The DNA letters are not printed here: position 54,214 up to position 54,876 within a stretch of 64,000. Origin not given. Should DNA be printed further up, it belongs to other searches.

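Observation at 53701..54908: DUF559 endonuclease cassette wedged between antisense-overlapping gyrA and birA tails, bounded by a ~145-bp duplication that rescues both genes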

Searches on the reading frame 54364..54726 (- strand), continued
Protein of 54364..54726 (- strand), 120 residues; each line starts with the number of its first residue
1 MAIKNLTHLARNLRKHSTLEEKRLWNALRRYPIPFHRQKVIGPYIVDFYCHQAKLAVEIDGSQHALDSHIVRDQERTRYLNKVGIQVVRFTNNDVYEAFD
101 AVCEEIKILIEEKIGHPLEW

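Call 47: search_protein_families(library=ncbifam, proteins=[window:54364-54726:-], max_evalue=0.01)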
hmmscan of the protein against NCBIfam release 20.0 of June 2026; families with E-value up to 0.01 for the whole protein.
window:54364-54726:- (120 aa): 1 family
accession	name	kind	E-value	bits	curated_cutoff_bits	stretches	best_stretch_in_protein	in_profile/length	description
NF007294.0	PRK09767.1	equivalog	1.9e-19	69.8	218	1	6-108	5-108/117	DUF559 domain-containing protein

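Call 51: find_related_loci(query=window:54364-54726:-, collection=metagenome_contigs, flank=5000)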
Query window:54364-54726:- (120 aa) in metagenome_contigs; peptide patterns used: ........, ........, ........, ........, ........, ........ (x = any residue, [..] = any of these).
273 stretches matched a pattern; 102 encode a relative of the query (tblastn E <= 1e-3); the best 80 are kept; 80 distinct loci.
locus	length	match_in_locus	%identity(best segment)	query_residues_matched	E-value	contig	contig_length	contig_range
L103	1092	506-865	100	1-120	1e-86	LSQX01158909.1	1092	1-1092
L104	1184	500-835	51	4-114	4e-38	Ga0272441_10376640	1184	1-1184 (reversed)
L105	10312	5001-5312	60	4-106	7e-37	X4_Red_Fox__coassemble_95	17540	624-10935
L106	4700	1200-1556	53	1-118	1e-36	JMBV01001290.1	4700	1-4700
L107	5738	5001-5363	51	1-120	1e-35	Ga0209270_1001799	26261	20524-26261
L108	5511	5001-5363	51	1-120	9e-36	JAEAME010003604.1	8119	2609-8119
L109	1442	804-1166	51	1-120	3e-36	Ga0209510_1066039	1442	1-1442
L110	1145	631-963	51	4-113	1e-35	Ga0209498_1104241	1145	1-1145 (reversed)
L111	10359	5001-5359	68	1-120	5e-45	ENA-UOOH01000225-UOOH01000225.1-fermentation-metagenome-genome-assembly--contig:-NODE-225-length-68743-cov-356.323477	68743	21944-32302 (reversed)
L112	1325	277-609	54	4-113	3e-35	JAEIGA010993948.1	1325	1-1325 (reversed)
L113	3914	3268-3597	52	4-112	3e-34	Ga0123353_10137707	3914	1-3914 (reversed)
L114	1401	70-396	52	4-111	2e-34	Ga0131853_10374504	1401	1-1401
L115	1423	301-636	49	4-114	6e-34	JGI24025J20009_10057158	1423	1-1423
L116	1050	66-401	54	4-114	2e-34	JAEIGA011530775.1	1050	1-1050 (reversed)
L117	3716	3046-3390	51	4-117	5e-33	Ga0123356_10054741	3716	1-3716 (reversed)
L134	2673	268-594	50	10-117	2e-29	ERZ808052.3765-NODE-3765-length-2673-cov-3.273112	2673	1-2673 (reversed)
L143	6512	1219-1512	51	10-106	3e-28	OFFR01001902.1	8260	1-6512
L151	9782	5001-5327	50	10-117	5e-28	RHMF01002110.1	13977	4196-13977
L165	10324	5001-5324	45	9-117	4e-24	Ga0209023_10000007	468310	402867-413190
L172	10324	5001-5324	42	9-117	1e-21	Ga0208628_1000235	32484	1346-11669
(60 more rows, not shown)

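Call 54: search_protein_families(library=pfam, proteins=[L143:4212-6146:+, L165:5299-6657:+, L064:5343-7988:+, L096:3220-3714:-, L134:704-1852:+, L040:585-2150:+, L172:3640-4815:+, L108:3741-4643:+, L078:2595-4289:+, L020:5592-7433:+], max_evalue=0.00001)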
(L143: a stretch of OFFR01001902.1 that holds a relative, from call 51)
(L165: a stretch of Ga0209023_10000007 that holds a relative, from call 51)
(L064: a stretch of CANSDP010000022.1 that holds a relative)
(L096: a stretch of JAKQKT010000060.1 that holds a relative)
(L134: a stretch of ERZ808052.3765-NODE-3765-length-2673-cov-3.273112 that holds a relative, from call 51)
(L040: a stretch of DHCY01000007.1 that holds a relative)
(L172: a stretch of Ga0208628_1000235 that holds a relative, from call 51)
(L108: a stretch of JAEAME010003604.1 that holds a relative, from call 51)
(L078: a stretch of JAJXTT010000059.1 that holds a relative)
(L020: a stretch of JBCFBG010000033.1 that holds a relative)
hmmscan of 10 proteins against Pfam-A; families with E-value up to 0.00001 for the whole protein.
L143:4212-6146:+ (644 aa): 6 families
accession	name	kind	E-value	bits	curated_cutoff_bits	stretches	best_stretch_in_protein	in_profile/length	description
PF00005.33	ABC_tran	-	2.1e-53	181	25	2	20-190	1-137/137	ABC transporter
PF12848.13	ABC_tran_Xtn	-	2e-16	60.3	25.9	1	229-319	1-85/85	ABC transporter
PF13304.12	AAA_21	-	3.6e-15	57.2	27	0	152-222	228-304/304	AAA domain, putative AbiEii toxin, Type IV TA system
PF02463.25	SMC_N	-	2.1e-09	37.6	40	0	161-226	136-206/220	RecF/RecN/SMC N terminal domain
PF16326.10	ABC_tran_CTD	-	5.8e-07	30.1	32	1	574-636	4-68/69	ABC transporter C-terminal domain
PF13555.12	AAA_29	-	3.8e-06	27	27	0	348-372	15-39/61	P-loop containing region of AAA domain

L165:5299-6657:+ (452 aa): 2 families
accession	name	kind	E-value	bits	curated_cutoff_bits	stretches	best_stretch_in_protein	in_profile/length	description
PF20510.4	HgmA_N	-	7.3e-130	432.6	20.2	1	28-296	1-273/273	Homogentisate 1,2-dioxygenase N-terminal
PF04209.19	HgmA_C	-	6.2e-73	244.1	21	1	297-450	1-153/153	Homogentisate 1,2-dioxygenase C-terminal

L064:5343-7988:+ (881 aa): 0 families

L096:3220-3714:- (164 aa): 2 families
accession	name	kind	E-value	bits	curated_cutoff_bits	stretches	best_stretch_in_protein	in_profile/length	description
PF12802.13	MarR_2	-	1.2e-10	41.9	27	1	52-109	3-61/61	MarR family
PF01047.28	MarR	-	9.1e-06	25.9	24.6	0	54-108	3-57/59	MarR family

L134:704-1852:+ (382 aa): 3 families
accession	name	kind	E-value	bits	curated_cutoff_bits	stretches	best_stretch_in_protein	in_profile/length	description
PF01556.23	DnaJ_C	-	4.7e-46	157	26.6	1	131-343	5-152/152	DnaJ C terminal domain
PF00226.36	DnaJ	-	6.7e-29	100.2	27.8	1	6-68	1-63/63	DnaJ domain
PF00684.25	DnaJ_CXXCXGXG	-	3.4e-15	56.5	32.7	1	154-217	1-65/65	DnaJ central domain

L040:585-2150:+ (521 aa): 2 families
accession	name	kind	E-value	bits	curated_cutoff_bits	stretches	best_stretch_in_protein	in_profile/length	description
PF19289.4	PmbA_TldD_3rd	-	4.4e-29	101.7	22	1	268-520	2-219/220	PmbA/TldA metallopeptidase C-terminal domain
PF01523.21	PmbA_TldD_1st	-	2.8e-10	40.6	20.9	1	67-120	10-65/65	PmbA/TldA metallopeptidase domain 1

L172:3640-4815:+ (391 aa): 3 families
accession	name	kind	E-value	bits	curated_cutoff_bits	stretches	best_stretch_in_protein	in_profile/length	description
PF14696.12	Glyoxalase_5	-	5.1e-52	176.2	27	1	46-181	1-138/139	Hydroxyphenylpyruvate dioxygenase, HPPD, N-terminal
PF00903.31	Glyoxalase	-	1.9e-14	54.5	20.6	1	199-308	2-102/121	Glyoxalase/Bleomycin resistance protein/Dioxygenase superfamily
PF13669.12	Glyoxalase_4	-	3.6e-09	37.3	27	1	212-304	11-96/109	Glyoxalase/Bleomycin resistance protein/Dioxygenase superfamily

L108:3741-4643:+ (300 aa): 0 families

L078:2595-4289:+ (564 aa): 1 family
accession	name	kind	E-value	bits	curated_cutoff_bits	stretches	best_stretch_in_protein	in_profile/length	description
PF02518.31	HATPase_c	-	2.4e-07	31.6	26.4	1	465-554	11-105/111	Histidine kinase-, DNA gyrase B-, and HSP90-like ATPase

L020:5592-7433:+ (613 aa): 3 families
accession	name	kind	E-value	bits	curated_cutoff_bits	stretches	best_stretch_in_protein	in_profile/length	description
PF01368.27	DHH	-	1.3e-26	93.8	28.1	1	124-274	1-125/125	DHH family, N-terminal domain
PF17768.7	RecJ_OB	-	7.6e-25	87.5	27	1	499-606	1-107/107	RecJ OB domain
PF02272.25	DHHA1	-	1.7e-10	41.7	25.9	1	390-485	1-101/102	DHHA1 domain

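Call 78: find_homologous_proteins(query=L098:3985-4995:+, max_evalue=1e-100)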
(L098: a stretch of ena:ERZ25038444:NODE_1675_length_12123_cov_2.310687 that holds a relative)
Query L098:3985-4995:+ (336 aa): 4153 proteins with E <= 1e-100 among 8000 candidates; the best 120 are listed.
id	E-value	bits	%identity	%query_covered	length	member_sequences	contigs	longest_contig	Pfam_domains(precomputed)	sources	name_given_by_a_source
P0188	8.7e-197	671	90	99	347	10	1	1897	PF00288.33,PF18376.7,PF22700.3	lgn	-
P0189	1.5e-191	654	86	99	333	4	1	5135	PF00288.33,PF18376.7,PF22700.3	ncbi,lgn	-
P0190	5.3e-190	648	85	100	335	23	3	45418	PF00288.33,PF18376.7,PF22700.3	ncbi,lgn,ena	-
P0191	1.5e-171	588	79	99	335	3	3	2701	PF00288.33,PF18376.7,PF22700.3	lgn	-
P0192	1.7e-151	522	72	99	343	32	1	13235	PF00288.33,PF18376.7,PF22700.3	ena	-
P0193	1.4e-150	519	74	95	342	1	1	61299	PF00288.33,PF18376.7,PF22700.3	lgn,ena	-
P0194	4.3e-150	517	71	98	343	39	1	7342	PF00288.33,PF18376.7,PF22700.3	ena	-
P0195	1.2e-147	509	72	99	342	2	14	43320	PF00288.33,PF18376.7,PF22700.3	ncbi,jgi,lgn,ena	-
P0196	1.4e-134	466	65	97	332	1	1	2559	PF00288.33,PF18376.7,PF22700.3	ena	-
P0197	3.9e-132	458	64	97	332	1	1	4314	PF00288.33,PF18376.7,PF22700.3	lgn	-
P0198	5.1e-132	458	64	96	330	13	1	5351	PF00288.33,PF18376.7,PF22700.3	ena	-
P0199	6.3e-132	458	65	96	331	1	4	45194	PF00288.33,PF18376.7,PF22700.3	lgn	-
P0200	7.8e-132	457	63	96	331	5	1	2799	PF00288.33,PF18376.7,PF22700.3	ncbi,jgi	jgi:diphosphomevalonate decarboxylase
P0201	1.5e-131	456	62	99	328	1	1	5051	PF00288.33,PF18376.7,PF22700.3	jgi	-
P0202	1.6e-131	456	64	95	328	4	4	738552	PF00288.33,PF18376.7,PF22700.3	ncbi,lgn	-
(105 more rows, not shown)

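Call 79: find_encoding_contigs(protein=P0188, flank=3000, max_places=4)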
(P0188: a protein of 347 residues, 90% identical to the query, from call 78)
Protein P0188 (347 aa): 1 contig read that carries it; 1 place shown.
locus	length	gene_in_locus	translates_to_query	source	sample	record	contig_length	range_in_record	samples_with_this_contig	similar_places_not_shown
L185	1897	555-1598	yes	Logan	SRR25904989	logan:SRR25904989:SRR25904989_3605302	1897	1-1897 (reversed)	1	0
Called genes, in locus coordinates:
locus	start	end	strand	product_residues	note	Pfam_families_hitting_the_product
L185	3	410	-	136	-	?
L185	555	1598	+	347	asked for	PF22700:MVD-like_N, PF00288:GHMP_kinases_N (weak), PF18376:MDD_C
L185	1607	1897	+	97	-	?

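Call 80: find_encoding_contigs(protein=P0191, flank=3000, max_places=4)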
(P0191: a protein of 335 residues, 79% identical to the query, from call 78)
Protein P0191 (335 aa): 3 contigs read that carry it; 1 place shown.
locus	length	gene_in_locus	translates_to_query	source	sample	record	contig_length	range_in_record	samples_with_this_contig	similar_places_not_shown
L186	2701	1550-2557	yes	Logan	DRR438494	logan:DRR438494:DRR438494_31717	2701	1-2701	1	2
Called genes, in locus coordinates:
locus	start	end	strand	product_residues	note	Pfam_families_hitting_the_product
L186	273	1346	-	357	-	-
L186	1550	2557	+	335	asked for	PF22700:MVD-like_N, PF00288:GHMP_kinases_N, PF18376:MDD_C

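Call 85: search_protein_families(library=pfam, proteins=[L151:8872-9159:+, L023:3527-4444:+, L039:4986-5348:+, L057:4418-4795:+, L005:833-1285:+], max_evalue=0.001)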
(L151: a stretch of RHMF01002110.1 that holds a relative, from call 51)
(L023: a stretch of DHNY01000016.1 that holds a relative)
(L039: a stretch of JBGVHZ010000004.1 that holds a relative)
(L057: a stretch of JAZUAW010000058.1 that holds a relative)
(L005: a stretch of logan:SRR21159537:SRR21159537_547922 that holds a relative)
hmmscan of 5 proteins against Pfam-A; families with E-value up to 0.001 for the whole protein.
L151:8872-9159:+ (95 aa): 1 family
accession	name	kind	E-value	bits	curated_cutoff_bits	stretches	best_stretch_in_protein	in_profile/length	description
PF01541.30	GIY-YIG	-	6.2e-17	62.1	22.6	1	3-76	2-77/78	GIY-YIG catalytic domain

L023:3527-4444:+ (305 aa): 4 families
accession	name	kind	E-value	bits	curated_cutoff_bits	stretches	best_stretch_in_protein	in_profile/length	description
PF04471.18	Mrr_cat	-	3.4e-33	114.6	21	1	158-278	3-115/115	Restriction endonuclease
PF14338.12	Mrr_N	-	5.5e-26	91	29.5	1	6-91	1-86/87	Mrr N-terminal domain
PF13156.12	Mrr_cat_2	-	6.8e-09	36.1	22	1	190-281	26-117/127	Restriction endonuclease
PF22722.2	NA-iREase1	-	0.00015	22.2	27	1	171-269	8-99/106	NACHT-associated inactive Restriction Endonuclease 1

L039:4986-5348:+ (120 aa): 2 families
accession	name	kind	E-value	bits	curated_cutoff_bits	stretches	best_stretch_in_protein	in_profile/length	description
PF04480.18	DUF559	-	1.6e-33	115.2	20.6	1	7-111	3-107/109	Protein of unknown function (DUF559)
PF18741.7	MTES_1575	-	6.3e-07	29.8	38.2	1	28-108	7-92/96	REase_MTES_1575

L057:4418-4795:+ (125 aa): 2 families
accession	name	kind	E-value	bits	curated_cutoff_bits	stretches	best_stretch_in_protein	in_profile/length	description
PF04480.18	DUF559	-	4e-30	104.3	20.6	1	12-117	2-107/109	Protein of unknown function (DUF559)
PF18741.7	MTES_1575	-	1.1e-05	25.9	38.2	1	34-109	7-87/96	REase_MTES_1575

L005:833-1285:+ (151 aa): 1 family
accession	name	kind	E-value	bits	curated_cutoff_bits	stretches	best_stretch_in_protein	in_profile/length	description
PF00480.26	ROK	-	1.2e-28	100.9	22.9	1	7-151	1-141/294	ROK family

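Call 93: find_related_loci(query=window:54364-54726:-, collection=viral_contigs, flank=3000)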
Query window:54364-54726:- (120 aa) in viral_contigs; peptide patterns used: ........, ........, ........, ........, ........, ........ (x = any residue, [..] = any of these).
26 stretches matched a pattern, but none encodes a relative of the query by tblastn (E <= 1e-3).

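Call 101: predict_structure(alignment_id=A3)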
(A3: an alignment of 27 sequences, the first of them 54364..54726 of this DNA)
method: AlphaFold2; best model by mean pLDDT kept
length: 120 residues; sequences in the alignment: 27
mean_pLDDT: 91.5   pTM: 0.83
mean pLDDT of the five models: 91.5, 91.5, 91.1, 91.1, 90.9
residues with pLDDT >= 90: 98; 70-90: 16; 50-70: 6; < 50: 0
segments of 3 or more residues with pLDDT < 50: none
pLDDT, mean of each block of 10 residues (from residue 1): 84 93 96 96 95 95 68 91 96 94 97 93
secondary structure, 60 per line:
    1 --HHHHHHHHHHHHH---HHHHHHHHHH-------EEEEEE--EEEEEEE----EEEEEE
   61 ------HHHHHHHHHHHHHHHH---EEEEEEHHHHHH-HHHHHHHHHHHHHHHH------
elements in order: H3-15 H19-28 E36-41 E44-50 E55-60 H67-82 E86-91 H92-97 H99-114

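Call 103: fold_search(model_id=the predicted structure, library=pdb)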
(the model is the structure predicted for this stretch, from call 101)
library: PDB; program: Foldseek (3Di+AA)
matches with E <= 10: 641; with E <= 0.001: 4
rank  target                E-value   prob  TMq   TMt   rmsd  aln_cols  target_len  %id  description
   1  3hrl                  2.6e-06  1.00  0.67  0.84   1.8       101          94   36  Crystal structure of a putative endonuclease-like protein (ngo0050) from neisseria gonorrhoeae (released 2009-06-30)
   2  3r3p_A                7.2e-05  1.00  0.68  0.83   2.8        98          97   22  Homing Endonuclease I-Bth0305I Catalytic Domain (released 2011-10-05)
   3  3r3p_B                9.4e-05  1.00  0.69  0.82   3.0        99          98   23  Homing Endonuclease I-Bth0305I Catalytic Domain (released 2011-10-05)
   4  6z1p_AS               3.4e-04  1.00  0.65  0.12   3.1       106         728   14  Structure of the mitochondrial ribosome from Tetrahymena thermophila (released 2020-06-24)
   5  9i05_Xv               1.2e-03  1.00  0.65  0.23   3.5       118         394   19  Cryo-EM structure of the large subunit of the mitochondrial ribosome from Toxoplasma gondii (released 2025-06-11)
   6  9i05_Xl               1.2e-03  1.00  0.48  0.17   5.6       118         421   18  Cryo-EM structure of the large subunit of the mitochondrial ribosome from Toxoplasma gondii (released 2025-06-11)
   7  9i05_Xr               4.7e-03  1.00  0.60  0.18   3.5       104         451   16  Cryo-EM structure of the large subunit of the mitochondrial ribosome from Toxoplasma gondii (released 2025-06-11)
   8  4par_C                5.3e-03  0.98  0.49  0.22   8.6       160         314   15  The 5-Hydroxymethylcytosine-Specific Restriction Enzyme AbaSI in a Complex with Product-like DNA (released 2014-06-25)
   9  4oq2                  6.1e-03  0.99  0.45  0.21   6.7       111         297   23  5hmC specific restriction endonuclease PvuRTs1I (released 2014-03-12)
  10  9g6k_Li               6.5e-03  1.00  0.61  0.18   3.5       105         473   15  LSU structure derived from the LSU sample of the mitoribosome from T. gondii. (released 2024-12-11)
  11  9g6k_L9               1.5e-02  0.89  0.44  0.14   7.4       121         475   13  LSU structure derived from the LSU sample of the mitoribosome from T. gondii. (released 2024-12-11)
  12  4par_A                2.4e-02  0.93  0.47  0.21   7.2       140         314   15  The 5-Hydroxymethylcytosine-Specific Restriction Enzyme AbaSI in a Complex with Product-like DNA (released 2014-06-25)
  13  9g6k_Lc               3.5e-02  0.97  0.55  0.17   3.5       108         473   21  LSU structure derived from the LSU sample of the mitoribosome from T. gondii. (released 2024-12-11)
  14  1vsr                  4.3e-02  0.99  0.58  0.53   4.0       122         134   15  VERY SHORT PATCH REPAIR (VSR) ENDONUCLEASE FROM ESCHERICHIA COLI (released 1999-10-27)
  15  1cw0_A                4.6e-02  1.00  0.67  0.53   6.4       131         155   17  CRYSTAL STRUCTURE ANALYSIS OF VERY SHORT PATCH REPAIR (VSR) ENDONUCLEASE IN COMPLEX WITH A DUPLEX DNA (released 1999-12-12)
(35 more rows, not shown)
